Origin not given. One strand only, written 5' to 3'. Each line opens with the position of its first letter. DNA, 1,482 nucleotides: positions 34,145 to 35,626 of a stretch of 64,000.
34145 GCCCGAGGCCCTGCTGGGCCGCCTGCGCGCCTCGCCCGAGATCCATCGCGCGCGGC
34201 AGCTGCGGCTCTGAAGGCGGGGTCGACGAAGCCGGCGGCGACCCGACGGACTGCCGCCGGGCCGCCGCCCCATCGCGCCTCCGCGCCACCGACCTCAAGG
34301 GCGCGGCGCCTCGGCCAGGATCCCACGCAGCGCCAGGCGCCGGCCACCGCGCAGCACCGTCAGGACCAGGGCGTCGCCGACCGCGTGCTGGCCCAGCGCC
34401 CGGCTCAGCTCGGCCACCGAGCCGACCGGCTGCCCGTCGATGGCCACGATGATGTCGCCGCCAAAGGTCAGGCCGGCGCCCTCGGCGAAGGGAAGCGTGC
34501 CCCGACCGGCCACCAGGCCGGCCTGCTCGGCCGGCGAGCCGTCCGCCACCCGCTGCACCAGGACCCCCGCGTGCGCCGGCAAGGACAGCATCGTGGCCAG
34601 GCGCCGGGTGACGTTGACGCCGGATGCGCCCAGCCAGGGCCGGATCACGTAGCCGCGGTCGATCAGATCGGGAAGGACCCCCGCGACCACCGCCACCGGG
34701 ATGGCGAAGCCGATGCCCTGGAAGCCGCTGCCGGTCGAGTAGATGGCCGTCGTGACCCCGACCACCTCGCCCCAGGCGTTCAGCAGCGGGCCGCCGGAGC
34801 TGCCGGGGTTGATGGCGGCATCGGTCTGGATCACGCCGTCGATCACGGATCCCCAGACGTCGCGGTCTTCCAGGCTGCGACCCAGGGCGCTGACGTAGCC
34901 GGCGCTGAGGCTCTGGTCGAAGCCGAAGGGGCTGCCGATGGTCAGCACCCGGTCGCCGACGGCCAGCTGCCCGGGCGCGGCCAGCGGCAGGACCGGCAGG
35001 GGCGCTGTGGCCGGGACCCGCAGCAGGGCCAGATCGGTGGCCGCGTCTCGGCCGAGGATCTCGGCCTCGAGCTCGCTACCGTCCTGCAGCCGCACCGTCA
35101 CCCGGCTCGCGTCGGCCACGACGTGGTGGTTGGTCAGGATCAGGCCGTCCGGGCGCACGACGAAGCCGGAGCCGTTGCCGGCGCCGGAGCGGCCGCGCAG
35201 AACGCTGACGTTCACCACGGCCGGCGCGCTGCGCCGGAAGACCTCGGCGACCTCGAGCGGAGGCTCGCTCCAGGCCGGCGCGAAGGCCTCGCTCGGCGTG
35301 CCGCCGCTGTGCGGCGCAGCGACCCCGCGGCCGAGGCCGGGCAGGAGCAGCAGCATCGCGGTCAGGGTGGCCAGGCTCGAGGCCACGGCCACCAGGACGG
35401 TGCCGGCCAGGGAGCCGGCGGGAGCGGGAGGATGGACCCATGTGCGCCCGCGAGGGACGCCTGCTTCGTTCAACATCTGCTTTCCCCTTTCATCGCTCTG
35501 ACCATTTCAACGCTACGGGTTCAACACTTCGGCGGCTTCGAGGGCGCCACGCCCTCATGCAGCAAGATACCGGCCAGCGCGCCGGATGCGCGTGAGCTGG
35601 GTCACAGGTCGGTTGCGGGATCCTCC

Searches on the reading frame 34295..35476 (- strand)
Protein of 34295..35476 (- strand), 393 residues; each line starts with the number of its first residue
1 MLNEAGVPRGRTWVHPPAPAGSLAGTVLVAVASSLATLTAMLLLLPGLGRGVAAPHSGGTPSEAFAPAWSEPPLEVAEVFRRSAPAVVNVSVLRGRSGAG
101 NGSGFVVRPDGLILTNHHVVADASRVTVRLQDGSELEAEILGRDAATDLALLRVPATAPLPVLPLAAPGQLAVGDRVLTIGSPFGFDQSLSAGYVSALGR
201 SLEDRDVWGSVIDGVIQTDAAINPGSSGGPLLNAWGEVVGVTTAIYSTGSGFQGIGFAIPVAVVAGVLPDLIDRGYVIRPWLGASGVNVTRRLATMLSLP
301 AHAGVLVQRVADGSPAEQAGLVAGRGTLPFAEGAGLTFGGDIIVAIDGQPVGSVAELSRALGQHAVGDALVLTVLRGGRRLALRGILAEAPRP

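Call 22: search_protein_families(library=ncbifam, proteins=[window:34295-35476:-], max_evalue=0.00001)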
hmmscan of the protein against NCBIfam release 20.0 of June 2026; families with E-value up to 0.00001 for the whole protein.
window:34295-35476:- (393 aa): 12 families
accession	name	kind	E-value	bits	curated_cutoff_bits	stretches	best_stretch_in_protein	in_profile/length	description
TIGR02037.1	degP_htrA_DO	subfamily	1.1e-88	298.1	416.2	1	76-386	36-326/434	Do family serine endopeptidase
NF041521.1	HhoA_HhoB_HtrA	equivalog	5.2e-70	236.4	450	1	93-383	50-327/335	HhoA/HhoB/HtrA family serine endopeptidase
TIGR02038.1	protease_degS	equivalog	1.3e-60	205.4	422.95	1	75-391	46-350/351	outer membrane-stress sensor serine endopeptidase DegS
NF047968.1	SerProtHtrA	equivalog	5.1e-59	200.4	470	1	95-383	82-353/357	serine protease HtrA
NF007526.1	PRK10139.1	equivalog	2.1e-56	191.5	756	1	98-386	89-358/456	serine endoprotease DegQ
NF008147.1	PRK10898.1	equivalog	5.1e-56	190.3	408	1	70-389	41-349/352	outer membrane-stress sensor serine endopeptidase DegS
NF008189.1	PRK10942.1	equivalog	7.6e-54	182.9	720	1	102-383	115-377/477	serine endoprotease DegP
NF040960.1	MamE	equivalog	3.2e-48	164.8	800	1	100-263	122-285/659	magnetosome formation protease MamE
NF050055.1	SerProtHtrAMycob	equivalog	1.7e-46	159.2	800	1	75-384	203-495/502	serine protease HtrA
NF053637.1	SerProtHtrAspr2045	equivalog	1.4e-43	149.3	650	1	99-380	102-379/394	serine protease HtrA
NF033740.0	MarP_fam_protase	equivalog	3e-26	92.4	250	1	71-267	181-373/390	MarP family serine protease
NF040961.1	MamO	equivalog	4.1e-18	65.1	800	1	77-273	76-269/648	magnetosome protein MamO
